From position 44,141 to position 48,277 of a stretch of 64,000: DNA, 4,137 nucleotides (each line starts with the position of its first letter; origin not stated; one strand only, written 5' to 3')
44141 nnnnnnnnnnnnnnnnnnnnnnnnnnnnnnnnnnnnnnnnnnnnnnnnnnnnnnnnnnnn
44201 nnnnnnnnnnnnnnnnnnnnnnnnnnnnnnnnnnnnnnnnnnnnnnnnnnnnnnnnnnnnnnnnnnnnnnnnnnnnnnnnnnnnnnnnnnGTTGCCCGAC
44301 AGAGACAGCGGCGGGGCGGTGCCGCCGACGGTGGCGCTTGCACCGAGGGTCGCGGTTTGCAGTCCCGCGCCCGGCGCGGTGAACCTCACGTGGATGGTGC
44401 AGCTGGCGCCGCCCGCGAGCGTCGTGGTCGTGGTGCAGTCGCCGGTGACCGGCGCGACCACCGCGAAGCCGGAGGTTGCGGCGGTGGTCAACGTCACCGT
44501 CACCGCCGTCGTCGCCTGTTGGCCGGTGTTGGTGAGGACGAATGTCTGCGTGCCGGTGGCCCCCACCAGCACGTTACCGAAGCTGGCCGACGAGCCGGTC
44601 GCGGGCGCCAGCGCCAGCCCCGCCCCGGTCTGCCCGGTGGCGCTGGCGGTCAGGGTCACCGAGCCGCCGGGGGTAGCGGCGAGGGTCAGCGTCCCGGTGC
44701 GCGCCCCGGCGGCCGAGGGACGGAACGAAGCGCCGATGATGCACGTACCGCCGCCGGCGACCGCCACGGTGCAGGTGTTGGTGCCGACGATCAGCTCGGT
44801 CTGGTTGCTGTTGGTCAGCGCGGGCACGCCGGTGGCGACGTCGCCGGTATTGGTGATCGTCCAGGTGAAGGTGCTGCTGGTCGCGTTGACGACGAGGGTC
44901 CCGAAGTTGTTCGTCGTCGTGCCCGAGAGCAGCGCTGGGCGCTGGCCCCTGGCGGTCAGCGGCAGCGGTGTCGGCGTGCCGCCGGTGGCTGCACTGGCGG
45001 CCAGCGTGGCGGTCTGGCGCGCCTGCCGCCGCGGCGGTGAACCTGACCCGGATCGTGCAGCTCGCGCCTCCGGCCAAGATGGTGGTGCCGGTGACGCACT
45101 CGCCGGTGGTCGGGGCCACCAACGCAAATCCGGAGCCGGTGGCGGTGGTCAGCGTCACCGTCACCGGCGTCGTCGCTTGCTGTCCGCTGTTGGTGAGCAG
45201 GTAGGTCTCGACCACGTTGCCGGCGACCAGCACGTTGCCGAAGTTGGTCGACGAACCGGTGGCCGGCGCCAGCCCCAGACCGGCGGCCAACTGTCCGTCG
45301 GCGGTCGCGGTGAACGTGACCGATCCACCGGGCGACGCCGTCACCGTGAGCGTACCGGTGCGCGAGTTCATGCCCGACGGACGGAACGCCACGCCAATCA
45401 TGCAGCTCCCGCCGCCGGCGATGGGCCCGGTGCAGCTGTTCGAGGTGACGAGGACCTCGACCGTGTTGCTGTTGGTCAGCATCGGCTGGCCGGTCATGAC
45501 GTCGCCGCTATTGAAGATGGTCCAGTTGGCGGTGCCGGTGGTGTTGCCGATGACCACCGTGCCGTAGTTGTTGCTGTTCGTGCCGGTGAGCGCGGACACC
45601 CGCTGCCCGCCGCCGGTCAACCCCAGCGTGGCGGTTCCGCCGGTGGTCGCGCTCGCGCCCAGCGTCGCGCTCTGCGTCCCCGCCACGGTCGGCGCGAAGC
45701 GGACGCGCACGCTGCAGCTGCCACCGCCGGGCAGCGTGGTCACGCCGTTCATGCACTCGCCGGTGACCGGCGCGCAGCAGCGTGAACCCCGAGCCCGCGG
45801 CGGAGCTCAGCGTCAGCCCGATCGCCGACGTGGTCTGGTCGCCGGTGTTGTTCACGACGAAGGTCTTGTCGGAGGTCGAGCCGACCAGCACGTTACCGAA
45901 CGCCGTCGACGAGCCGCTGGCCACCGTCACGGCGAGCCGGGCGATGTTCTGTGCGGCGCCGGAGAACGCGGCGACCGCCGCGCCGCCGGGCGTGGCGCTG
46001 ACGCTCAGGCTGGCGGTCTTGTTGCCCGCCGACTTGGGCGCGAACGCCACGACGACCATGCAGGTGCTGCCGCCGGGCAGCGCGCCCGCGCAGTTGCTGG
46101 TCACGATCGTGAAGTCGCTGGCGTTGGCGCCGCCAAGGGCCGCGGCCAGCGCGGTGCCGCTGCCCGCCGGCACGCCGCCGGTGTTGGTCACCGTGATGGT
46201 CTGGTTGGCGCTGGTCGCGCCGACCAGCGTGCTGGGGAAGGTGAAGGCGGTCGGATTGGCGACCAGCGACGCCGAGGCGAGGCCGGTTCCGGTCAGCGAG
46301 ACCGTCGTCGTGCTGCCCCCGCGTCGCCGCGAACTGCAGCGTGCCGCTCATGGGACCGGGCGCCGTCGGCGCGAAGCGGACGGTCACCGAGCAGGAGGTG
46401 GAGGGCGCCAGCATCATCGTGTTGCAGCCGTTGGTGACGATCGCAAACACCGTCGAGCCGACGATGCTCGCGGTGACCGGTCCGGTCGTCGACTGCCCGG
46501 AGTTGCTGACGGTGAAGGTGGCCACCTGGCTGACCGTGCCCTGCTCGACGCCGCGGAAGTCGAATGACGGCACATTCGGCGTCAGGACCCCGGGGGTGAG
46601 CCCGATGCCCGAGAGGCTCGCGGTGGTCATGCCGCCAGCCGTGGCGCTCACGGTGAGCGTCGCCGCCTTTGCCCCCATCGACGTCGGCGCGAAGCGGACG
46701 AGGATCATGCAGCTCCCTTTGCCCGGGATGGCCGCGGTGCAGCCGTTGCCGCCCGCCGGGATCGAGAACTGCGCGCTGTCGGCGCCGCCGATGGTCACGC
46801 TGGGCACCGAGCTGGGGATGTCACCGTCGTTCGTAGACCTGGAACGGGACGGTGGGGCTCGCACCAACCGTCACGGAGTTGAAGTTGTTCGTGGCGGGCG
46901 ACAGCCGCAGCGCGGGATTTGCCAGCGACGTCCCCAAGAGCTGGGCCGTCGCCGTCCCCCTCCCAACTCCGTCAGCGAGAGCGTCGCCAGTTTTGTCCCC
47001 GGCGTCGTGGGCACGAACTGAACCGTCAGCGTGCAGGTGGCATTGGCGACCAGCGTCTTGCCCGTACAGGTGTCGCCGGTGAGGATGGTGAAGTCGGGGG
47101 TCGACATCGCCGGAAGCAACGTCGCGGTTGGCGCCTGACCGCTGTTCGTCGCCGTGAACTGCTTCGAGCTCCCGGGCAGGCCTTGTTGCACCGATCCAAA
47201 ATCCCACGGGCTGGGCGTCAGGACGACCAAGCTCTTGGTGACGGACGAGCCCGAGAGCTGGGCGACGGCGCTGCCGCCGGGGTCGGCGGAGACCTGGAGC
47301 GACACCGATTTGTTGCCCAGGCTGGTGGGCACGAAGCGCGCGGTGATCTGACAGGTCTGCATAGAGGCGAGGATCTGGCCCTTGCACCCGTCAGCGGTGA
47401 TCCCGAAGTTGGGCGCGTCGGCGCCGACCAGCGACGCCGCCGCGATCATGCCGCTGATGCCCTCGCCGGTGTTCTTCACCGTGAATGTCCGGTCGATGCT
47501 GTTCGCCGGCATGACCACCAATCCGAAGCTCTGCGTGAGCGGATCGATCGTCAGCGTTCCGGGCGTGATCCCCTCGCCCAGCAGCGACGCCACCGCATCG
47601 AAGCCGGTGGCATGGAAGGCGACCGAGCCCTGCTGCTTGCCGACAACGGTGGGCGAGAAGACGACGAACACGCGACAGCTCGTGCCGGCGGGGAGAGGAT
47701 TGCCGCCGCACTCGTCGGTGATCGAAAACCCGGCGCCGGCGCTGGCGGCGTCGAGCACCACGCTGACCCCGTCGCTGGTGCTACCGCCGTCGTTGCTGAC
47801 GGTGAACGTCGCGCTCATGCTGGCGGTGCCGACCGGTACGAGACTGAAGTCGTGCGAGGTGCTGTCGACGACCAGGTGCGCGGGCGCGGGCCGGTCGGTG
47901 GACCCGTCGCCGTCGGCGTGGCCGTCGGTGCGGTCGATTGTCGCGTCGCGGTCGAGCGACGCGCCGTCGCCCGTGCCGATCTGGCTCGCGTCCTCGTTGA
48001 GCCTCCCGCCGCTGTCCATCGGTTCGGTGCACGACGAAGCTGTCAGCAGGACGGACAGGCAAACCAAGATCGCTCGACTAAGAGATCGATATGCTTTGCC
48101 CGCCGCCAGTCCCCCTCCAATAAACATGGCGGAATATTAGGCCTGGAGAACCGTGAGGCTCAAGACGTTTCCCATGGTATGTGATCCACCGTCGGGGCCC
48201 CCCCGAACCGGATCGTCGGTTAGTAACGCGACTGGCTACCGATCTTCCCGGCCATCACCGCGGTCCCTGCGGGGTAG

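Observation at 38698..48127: Kinase(PEGA) – TPR/PEGA – giant choice-of-anchor-D repeat lipoprotein module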

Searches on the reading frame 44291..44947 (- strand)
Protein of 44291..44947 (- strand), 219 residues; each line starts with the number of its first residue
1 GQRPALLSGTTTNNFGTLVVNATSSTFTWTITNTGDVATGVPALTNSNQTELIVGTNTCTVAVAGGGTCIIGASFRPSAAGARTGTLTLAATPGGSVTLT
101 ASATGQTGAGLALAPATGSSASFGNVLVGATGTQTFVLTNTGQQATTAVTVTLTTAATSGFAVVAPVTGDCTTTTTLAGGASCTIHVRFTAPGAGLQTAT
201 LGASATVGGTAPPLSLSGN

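Call 76: predict_structure(alignment_id=A2)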
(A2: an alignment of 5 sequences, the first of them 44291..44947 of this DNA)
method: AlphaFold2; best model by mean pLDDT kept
length: 219 residues; sequences in the alignment: 5
mean_pLDDT: 77.9   pTM: 0.59
mean pLDDT of the five models: 77.9, 47.5, 45.0, 43.4, 38.3
residues with pLDDT >= 90: 62; 70-90: 99; 50-70: 44; < 50: 14
segments of 3 or more residues with pLDDT < 50: 208-219
pLDDT, mean of each block of 10 residues (from residue 1): 88 87 91 93 83 90 92 89 90 90 77 78 73 79 56 63 73 72 81 67 59 41
secondary structure, 60 per line:
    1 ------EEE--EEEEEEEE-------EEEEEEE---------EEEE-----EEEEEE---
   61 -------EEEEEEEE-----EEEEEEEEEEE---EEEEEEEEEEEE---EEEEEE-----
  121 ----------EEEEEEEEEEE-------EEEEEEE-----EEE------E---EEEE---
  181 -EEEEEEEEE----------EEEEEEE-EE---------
elements in order: E7-9 E12-19 E27-33 E43-46 E52-57 E68-75 E81-91 E95-106 E110-115 E131-141 E149-155 E161-163 E174-177 E182-190 E201-207

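Call 82: fold_search(model_id=the predicted structure, library=pdb)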
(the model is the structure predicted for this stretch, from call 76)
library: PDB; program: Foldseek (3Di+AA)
matches with E <= 10: 1906; with E <= 0.001: 170
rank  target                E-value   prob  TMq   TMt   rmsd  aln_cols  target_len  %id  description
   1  7som_D                1.9e-10  1.00  0.45  0.10   7.7       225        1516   17  Ciliary C2 central pair apparatus isolated from Chlamydomonas reinhardtii (released 2022-04-13)
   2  9ijj_E                7.9e-10  1.00  0.56  0.30   5.6       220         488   16  In situ structure of the central apparatus in mouse sperm axoneme. (released 2025-06-04)
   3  9ijj_C                1.0e-09  1.00  0.56  0.16   5.6       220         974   16  In situ structure of the central apparatus in mouse sperm axoneme. (released 2025-06-04)
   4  7sqc_O0               2.1e-09  1.00  0.47  0.13   7.4       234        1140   20  Ciliary C1 central pair apparatus isolated from Chlamydomonas reinhardtii (released 2022-04-13)
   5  9ijj_h                2.1e-09  1.00  0.43  0.10   8.6       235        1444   15  In situ structure of the central apparatus in mouse sperm axoneme. (released 2025-06-04)
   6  9ijj_L                3.2e-09  1.00  0.42  0.41  11.2       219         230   11  In situ structure of the central apparatus in mouse sperm axoneme. (released 2025-06-04)
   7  9fh8_A                6.2e-09  1.00  0.42  0.33   8.9       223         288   16  Crystal structure of the SPD-2 domain of Apis dorsata CEP192 (released 2025-03-26)
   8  7sqc_2B               7.3e-09  1.00  0.43  0.15  10.5       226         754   18  Ciliary C1 central pair apparatus isolated from Chlamydomonas reinhardtii (released 2022-04-13)
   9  7sqc_T2               9.3e-09  1.00  0.60  0.28   5.0       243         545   17  Ciliary C1 central pair apparatus isolated from Chlamydomonas reinhardtii (released 2022-04-13)
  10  7sqc_2A               1.3e-08  1.00  0.42  0.15  10.5       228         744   18  Ciliary C1 central pair apparatus isolated from Chlamydomonas reinhardtii (released 2022-04-13)
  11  7sqc_T0               1.4e-08  1.00  0.61  0.29   5.0       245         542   18  Ciliary C1 central pair apparatus isolated from Chlamydomonas reinhardtii (released 2022-04-13)
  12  7sqc_F1               1.9e-08  1.00  0.44  0.23  10.0       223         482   14  Ciliary C1 central pair apparatus isolated from Chlamydomonas reinhardtii (released 2022-04-13)
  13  7sqc_T3               2.0e-08  1.00  0.42  0.31   8.5       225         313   16  Ciliary C1 central pair apparatus isolated from Chlamydomonas reinhardtii (released 2022-04-13)
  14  7sqc_T1               2.1e-08  1.00  0.41  0.19   9.0       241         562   16  Ciliary C1 central pair apparatus isolated from Chlamydomonas reinhardtii (released 2022-04-13)
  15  7ptb                  2.6e-08  1.00  0.40  0.30   9.1       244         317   13  Crystal structure of the SPD-2 domain of human CEP192 (released 2022-04-06)
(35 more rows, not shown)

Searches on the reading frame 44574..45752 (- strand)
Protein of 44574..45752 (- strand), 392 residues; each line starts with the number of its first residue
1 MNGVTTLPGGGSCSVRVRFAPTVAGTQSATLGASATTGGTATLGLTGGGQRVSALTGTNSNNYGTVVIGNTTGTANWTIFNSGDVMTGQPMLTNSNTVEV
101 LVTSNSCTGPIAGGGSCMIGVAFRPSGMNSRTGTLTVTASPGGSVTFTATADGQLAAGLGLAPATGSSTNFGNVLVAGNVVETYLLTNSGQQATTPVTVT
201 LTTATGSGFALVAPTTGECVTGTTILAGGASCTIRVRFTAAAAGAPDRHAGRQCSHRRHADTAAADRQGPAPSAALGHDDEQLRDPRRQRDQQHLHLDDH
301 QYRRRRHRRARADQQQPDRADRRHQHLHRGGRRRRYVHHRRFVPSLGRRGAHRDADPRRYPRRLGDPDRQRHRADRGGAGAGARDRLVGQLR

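Call 4: search_protein_families(library=pfam, proteins=[window:44574-45752:-], max_evalue=0.01)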
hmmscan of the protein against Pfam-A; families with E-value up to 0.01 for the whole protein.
window:44574-45752:- (392 aa): 3 families
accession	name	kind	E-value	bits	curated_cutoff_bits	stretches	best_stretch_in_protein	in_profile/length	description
PF22544.2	HYDIN_VesB_CFA65-like_Ig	-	2.2e-10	41.1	25.5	1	169-244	10-76/100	HYDIN/CFA65/VesB-like, Ig-like domain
PF22073.2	Cep192_D4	-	1.2e-05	25.9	35.5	0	167-244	9-84/112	Cep192 domain 4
PF15780.11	ASH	-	4.3e-05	24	27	0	168-245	13-81/98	Abnormal spindle-like microcephaly-assoc'd, ASPM-SPD-2-Hydin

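Call 5: search_protein_families(library=ncbifam, proteins=[window:44574-45752:-], max_evalue=0.01)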
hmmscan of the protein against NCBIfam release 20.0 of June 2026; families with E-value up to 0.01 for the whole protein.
window:44574-45752:- (392 aa): 1 family
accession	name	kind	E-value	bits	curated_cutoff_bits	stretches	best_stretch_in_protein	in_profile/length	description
NF012200.0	choice_anch_D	domain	2.6e-20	72.9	45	3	44-139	4-103/108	choice-of-anchor D domain-containing protein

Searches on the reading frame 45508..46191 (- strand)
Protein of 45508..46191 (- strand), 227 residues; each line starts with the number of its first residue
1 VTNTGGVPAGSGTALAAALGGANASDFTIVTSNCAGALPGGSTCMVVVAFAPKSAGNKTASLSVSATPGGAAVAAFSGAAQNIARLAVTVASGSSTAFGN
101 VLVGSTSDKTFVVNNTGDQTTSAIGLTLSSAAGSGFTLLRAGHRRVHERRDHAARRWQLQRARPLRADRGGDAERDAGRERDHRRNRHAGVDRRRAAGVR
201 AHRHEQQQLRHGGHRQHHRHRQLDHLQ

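Call 4: search_protein_families(library=pfam, proteins=[window:45508-46191:-], max_evalue=0.01)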
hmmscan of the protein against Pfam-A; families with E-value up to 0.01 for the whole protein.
window:45508-46191:- (227 aa): 3 families
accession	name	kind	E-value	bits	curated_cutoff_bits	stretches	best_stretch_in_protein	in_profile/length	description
PF15780.11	ASH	-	3.1e-06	27.7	27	0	96-138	14-55/98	Abnormal spindle-like microcephaly-assoc'd, ASPM-SPD-2-Hydin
PF22073.2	Cep192_D4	-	1.2e-05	25.9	35.5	0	95-137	10-50/112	Cep192 domain 4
PF22544.2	HYDIN_VesB_CFA65-like_Ig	-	0.0001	22.9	25.5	0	97-136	11-49/100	HYDIN/CFA65/VesB-like, Ig-like domain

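Call 5: search_protein_families(library=ncbifam, proteins=[window:45508-46191:-], max_evalue=0.01)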
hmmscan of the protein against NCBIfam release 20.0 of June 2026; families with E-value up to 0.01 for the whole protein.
window:45508-46191:- (227 aa): 1 family
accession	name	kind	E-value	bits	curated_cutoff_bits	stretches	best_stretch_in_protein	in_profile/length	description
NF012200.0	choice_anch_D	domain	8.4e-17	61.7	45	2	2-66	42-103/108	choice-of-anchor D domain-containing protein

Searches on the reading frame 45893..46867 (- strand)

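Call 4: search_protein_families(library=pfam, proteins=[window:45893-46867:-], max_evalue=0.01)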
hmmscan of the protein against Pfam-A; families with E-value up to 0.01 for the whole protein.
window:45893-46867:- (324 aa): 5 families
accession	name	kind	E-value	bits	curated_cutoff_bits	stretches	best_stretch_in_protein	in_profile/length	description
PF22073.2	Cep192_D4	-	8.9e-13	48.9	35.5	1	102-182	11-95/112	Cep192 domain 4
PF15780.11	ASH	-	2.5e-08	34.5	27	1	96-182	6-91/98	Abnormal spindle-like microcephaly-assoc'd, ASPM-SPD-2-Hydin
PF22544.2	HYDIN_VesB_CFA65-like_Ig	-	2.9e-05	24.7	25.5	1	101-183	9-88/100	HYDIN/CFA65/VesB-like, Ig-like domain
PF24507.1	Ig_CFAP65_4th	-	0.00056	20.7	27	0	152-177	33-58/76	CFAP65, fourth Ig-like domain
PF12371.14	TMEM131_like_N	-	0.0071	17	28.8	0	100-179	6-82/84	Transmembrane protein 131-like N-terminal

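Call 5: search_protein_families(library=ncbifam, proteins=[window:45893-46867:-], max_evalue=0.01)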
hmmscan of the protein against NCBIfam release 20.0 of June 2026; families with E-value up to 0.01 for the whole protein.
window:45893-46867:- (324 aa): 1 family
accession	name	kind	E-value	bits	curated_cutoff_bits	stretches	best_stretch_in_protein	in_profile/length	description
NF012200.0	choice_anch_D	domain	8.3e-21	74.5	45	2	83-181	3-103/108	choice-of-anchor D domain-containing protein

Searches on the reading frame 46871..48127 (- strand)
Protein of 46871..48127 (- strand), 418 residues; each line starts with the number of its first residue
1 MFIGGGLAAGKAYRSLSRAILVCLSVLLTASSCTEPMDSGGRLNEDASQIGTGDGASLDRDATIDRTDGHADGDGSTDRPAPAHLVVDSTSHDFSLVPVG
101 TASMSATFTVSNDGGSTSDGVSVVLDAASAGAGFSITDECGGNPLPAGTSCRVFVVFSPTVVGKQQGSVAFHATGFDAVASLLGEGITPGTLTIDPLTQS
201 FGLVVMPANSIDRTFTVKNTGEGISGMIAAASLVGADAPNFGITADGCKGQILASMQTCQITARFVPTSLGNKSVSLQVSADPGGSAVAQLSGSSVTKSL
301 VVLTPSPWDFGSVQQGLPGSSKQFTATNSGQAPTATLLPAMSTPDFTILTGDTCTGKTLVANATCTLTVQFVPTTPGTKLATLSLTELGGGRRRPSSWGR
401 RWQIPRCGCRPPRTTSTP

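Call 4: search_protein_families(library=pfam, proteins=[window:46871-48127:-], max_evalue=0.01)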
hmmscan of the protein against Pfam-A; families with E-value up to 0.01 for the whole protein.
window:46871-48127:- (418 aa): 6 families
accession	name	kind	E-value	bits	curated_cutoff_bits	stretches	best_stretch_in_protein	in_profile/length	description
PF22544.2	HYDIN_VesB_CFA65-like_Ig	-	1.4e-13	51.4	25.5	1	85-175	3-88/100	HYDIN/CFA65/VesB-like, Ig-like domain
PF15780.11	ASH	-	1.2e-09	38.6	27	0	92-171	14-88/98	Abnormal spindle-like microcephaly-assoc'd, ASPM-SPD-2-Hydin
PF22073.2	Cep192_D4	-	3.1e-09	37.5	35.5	0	309-388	12-95/112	Cep192 domain 4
PF07610.17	DUF1573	-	1.6e-05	25.3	26.1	0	87-171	3-81/98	Protein of unknown function (DUF1573)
PF07705.17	CARDB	-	0.0001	22.9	22.7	0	207-285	17-87/101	CARDB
PF24507.1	Ig_CFAP65_4th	-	0.00018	22.3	27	0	359-379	34-54/76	CFAP65, fourth Ig-like domain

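Call 5: search_protein_families(library=ncbifam, proteins=[window:46871-48127:-], max_evalue=0.01)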
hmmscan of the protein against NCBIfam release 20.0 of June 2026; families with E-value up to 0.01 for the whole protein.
window:46871-48127:- (418 aa): 2 families
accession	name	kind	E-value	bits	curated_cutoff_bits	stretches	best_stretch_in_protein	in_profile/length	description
NF012200.0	choice_anch_D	domain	2.1e-32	111.9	45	3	289-386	3-102/108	choice-of-anchor D domain-containing protein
NF045527.1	LegT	equivalog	6.2e-12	44.8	1200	1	103-166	24-87/776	Dot/Icm T4SS effector LegT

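Call 60: find_homologous_proteins(query=window:46973-48127:-, max_evalue=1e-10)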
Query window:46973-48127:- (385 aa): 7 proteins with E <= 1e-10 among 8000 candidates.
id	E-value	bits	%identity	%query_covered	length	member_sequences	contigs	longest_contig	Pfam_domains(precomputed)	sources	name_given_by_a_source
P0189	1.7e-227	773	100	95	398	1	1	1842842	PF22073.3,PF15780.12,PF24507.2,PF22544.3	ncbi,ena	-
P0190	9.3e-95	336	65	73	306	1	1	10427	PF22073.3,PF15780.12,PF22544.3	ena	-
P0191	2.8e-89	318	79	54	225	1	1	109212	PF22544.3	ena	-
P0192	1.7e-18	85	37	61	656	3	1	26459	PF15780.12,PF19081.7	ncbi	-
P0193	3.0e-15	74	33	72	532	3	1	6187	PF22073.3,PF24771.4,PF15780.12,PF07610.18,PF22066.3,PF22067.3,PF12371.15,PF22544.3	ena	-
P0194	6.3e-11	60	32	77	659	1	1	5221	PF24771.4,PF06280.19,PF07610.18,PF25249.1,PF17766.8,PF25248.1,PF22067.3,PF24507.2,PF24501.2,PF22544.3,PF00630.26,PF22073.3,PF15780.12,PF24798.3,PF22066.3,PF24291.2,PF12371.15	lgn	-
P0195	6.3e-11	60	30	78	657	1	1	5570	PF22073.3,PF21722.5,PF15780.12,PF07610.18,PF24507.2,PF22544.3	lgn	-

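Call 61: find_encoding_contigs(protein=P0191, flank=10000, max_places=1)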
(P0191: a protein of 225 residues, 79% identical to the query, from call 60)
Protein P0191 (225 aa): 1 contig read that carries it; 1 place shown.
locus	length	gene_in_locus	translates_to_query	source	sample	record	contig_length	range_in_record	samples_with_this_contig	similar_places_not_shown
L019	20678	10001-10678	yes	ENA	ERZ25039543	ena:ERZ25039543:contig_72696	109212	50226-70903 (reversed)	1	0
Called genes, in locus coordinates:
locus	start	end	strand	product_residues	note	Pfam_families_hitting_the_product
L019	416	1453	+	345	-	PF01888:CbiD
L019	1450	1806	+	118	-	PF02570:CbiC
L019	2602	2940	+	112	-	-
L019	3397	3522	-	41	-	-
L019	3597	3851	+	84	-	-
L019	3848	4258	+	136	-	PF11760:CbiG_N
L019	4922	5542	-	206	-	-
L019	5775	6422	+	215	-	-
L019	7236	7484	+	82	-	PF02572:CobA_CobO_BtuR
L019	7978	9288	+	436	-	PF07685:GATase_3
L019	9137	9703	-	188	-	PF04955:HupE_UreJ, PF13795:HupE_UreJ_2 (weak)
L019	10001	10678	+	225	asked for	PF22544:HYDIN_VesB_CFA65-like_Ig (faint)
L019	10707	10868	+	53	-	-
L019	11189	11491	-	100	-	-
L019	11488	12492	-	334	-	-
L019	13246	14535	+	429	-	PF07610:DUF1573 (faint), PF22073:Cep192_D4 (faint), PF22544:HYDIN_VesB_CFA65-like_Ig (faint), PF24771:Ig_CFAP74_1st (faint), PF15780:ASH (weak)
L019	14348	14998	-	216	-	-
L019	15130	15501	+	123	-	-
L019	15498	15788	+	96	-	-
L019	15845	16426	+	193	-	PF15780:ASH (faint), PF22073:Cep192_D4 (weak), PF22544:HYDIN_VesB_CFA65-like_Ig (weak)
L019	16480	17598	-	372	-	PF13432:TPR_16 (weak), PF13414:TPR_11 (weak), PF08308:PEGA (weak)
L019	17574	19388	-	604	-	PF00069:Pkinase, PF07714:PK_Tyr_Ser-Thr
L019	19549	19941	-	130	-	PF18029:Glyoxalase_6 (weak), PF00903:Glyoxalase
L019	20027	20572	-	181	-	PF04972:BON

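Call 62: find_encoding_contigs(protein=P0190, flank=10000, max_places=1)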
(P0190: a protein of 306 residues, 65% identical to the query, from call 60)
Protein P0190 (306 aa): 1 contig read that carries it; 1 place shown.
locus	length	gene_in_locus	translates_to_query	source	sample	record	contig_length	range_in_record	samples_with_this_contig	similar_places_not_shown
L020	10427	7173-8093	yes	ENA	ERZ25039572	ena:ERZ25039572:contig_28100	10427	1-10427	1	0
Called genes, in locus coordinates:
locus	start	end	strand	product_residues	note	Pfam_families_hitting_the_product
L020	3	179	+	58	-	?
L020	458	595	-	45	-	-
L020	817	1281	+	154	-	-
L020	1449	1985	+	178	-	PF07942:CARME (weak)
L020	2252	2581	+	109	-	-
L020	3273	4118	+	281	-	PF20967:MASE7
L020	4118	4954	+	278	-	PF00512:HisKA, PF13581:HATPase_c_2 (weak), PF02518:HATPase_c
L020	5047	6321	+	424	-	PF00155:Aminotran_1_2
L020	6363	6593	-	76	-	-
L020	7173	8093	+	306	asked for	PF15780:ASH (faint), PF22073:Cep192_D4 (faint), PF22544:HYDIN_VesB_CFA65-like_Ig (faint)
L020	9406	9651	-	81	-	-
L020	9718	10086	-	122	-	-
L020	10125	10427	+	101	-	?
